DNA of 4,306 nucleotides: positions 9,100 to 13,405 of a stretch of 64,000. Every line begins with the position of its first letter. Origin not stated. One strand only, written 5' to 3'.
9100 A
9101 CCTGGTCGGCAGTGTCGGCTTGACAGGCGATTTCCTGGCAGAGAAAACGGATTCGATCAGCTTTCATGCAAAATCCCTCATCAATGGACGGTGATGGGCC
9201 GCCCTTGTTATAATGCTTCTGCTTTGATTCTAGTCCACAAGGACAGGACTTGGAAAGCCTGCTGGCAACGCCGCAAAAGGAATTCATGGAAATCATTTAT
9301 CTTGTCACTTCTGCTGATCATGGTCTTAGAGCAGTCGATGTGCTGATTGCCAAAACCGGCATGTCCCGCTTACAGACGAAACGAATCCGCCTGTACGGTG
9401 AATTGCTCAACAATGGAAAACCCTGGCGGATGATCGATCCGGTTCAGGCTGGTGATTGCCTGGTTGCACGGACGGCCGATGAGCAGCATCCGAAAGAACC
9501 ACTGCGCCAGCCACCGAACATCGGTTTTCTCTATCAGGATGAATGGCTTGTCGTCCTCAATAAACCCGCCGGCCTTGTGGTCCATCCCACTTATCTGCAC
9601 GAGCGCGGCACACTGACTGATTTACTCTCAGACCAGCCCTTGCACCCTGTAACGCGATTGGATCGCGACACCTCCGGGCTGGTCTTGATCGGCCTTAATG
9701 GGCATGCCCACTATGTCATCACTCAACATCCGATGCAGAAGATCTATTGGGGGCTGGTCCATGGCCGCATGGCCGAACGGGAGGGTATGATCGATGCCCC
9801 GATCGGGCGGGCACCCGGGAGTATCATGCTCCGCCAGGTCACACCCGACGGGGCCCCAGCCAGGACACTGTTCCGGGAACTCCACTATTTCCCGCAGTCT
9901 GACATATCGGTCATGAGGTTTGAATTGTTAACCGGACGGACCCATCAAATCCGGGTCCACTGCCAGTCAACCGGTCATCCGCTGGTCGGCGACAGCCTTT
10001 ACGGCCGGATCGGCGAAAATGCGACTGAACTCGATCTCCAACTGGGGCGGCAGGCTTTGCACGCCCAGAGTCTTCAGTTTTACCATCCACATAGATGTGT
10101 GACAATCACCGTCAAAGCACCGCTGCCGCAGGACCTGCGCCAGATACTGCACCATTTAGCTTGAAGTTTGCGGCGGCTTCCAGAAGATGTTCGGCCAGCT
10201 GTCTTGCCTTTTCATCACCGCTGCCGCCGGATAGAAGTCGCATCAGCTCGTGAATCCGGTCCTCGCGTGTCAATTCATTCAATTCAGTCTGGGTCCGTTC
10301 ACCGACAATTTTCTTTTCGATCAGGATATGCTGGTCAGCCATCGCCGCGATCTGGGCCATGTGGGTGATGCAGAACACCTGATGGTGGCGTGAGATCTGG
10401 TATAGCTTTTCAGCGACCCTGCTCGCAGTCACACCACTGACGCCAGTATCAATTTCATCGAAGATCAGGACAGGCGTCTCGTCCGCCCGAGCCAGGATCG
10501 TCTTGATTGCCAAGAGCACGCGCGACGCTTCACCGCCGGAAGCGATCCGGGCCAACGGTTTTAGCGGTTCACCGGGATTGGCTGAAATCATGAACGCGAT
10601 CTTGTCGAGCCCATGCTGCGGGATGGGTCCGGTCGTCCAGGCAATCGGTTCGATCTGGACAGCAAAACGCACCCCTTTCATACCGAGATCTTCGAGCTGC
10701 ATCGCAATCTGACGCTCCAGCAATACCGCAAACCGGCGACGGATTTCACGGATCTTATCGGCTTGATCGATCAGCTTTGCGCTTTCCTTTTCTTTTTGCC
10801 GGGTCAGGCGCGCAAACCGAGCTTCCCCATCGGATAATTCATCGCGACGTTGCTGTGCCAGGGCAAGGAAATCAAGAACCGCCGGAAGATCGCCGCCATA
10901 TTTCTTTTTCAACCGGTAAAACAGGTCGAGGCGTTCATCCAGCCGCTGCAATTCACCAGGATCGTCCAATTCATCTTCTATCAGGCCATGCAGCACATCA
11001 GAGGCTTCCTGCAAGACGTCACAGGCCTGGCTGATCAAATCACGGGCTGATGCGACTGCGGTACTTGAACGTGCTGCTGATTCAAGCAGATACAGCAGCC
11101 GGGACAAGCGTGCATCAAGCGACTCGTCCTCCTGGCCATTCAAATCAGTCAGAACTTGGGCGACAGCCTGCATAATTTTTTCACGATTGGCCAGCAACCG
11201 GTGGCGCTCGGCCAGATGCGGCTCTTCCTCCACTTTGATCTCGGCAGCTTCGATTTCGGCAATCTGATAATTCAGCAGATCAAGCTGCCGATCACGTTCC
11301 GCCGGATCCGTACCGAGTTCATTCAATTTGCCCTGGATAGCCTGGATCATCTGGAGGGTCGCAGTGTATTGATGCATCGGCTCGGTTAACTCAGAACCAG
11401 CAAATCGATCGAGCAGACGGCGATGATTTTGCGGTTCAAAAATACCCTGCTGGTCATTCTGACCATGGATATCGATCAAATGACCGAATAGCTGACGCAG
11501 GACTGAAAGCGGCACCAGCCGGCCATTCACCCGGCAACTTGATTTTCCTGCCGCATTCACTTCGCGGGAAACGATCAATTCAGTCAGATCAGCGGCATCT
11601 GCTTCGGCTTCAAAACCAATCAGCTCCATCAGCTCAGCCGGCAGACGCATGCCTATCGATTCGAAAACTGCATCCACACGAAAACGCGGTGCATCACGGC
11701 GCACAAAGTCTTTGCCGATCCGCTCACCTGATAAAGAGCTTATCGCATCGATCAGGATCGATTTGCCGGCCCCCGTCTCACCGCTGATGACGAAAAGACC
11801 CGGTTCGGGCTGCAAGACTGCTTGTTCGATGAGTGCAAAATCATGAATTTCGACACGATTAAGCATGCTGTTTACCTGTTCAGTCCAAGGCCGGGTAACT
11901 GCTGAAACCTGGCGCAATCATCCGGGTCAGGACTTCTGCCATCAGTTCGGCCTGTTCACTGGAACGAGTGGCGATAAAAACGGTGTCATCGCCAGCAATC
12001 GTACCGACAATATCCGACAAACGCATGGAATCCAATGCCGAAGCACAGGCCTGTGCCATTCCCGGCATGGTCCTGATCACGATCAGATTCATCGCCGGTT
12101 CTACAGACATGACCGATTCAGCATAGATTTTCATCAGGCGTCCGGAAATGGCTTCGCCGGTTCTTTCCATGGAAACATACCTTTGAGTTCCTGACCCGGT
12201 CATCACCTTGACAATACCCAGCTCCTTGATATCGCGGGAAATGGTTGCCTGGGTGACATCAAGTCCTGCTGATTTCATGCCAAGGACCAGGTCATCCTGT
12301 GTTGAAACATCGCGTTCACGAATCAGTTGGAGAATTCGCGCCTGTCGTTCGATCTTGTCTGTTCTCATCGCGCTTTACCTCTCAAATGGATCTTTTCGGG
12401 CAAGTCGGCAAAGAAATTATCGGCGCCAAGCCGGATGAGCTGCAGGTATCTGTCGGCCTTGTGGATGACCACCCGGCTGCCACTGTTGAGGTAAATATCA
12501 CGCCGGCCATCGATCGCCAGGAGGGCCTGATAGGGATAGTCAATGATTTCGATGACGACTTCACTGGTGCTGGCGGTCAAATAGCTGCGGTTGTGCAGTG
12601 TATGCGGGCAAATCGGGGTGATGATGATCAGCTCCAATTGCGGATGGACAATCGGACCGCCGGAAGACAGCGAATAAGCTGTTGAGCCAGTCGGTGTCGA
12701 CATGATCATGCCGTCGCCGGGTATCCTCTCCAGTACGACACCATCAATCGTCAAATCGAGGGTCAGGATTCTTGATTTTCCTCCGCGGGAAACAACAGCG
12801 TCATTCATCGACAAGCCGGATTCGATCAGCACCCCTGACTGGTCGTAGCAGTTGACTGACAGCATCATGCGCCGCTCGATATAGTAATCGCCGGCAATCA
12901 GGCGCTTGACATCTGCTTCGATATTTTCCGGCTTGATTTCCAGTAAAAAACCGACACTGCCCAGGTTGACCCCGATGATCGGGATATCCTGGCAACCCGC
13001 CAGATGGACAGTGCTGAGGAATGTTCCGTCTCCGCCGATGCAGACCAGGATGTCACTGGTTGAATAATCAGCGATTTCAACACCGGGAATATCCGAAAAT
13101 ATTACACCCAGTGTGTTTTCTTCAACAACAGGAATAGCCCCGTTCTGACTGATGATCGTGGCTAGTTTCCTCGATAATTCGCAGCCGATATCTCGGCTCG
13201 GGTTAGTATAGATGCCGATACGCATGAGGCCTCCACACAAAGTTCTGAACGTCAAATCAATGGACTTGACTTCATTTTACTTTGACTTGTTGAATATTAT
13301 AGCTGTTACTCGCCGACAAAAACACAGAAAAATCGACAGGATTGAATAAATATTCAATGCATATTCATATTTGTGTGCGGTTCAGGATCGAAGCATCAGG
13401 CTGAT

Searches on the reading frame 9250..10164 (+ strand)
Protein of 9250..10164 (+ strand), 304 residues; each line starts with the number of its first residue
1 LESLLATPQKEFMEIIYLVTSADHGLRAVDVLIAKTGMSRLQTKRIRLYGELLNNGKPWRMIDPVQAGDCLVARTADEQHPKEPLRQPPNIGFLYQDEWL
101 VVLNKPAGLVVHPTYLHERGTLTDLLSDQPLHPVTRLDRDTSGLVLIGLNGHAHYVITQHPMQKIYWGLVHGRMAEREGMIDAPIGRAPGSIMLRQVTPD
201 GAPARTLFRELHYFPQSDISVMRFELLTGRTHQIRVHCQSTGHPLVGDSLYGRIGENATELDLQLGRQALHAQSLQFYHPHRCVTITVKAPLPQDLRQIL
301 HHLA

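Call 35: search_protein_families(library=pfam, proteins=[window:9250-10164:+], max_evalue=0.001)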
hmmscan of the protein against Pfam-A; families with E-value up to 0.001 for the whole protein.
window:9250-10164:+ (304 aa): 1 family
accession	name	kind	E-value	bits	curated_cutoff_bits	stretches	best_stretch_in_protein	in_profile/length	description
PF00849.27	PseudoU_synth_2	-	2.1e-28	99.9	26.8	1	100-240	2-152/152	RNA pseudouridylate synthase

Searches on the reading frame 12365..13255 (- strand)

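Call 71: search_protein_families(library=pfam, proteins=[window:12365-13255:-], max_evalue=0.0001)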
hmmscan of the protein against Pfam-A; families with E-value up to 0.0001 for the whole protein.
window:12365-13255:- (296 aa): 2 families
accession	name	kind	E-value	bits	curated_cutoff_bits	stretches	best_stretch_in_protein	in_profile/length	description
PF20143.4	NAD_kinase_C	-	1.3e-31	109.4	23.7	1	150-276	1-126/126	ATP-NAD kinase C-terminal domain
PF01513.26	NAD_kinase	-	9.5e-17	62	25.5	1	17-124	5-130/130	ATP-NAD kinase N-terminal domain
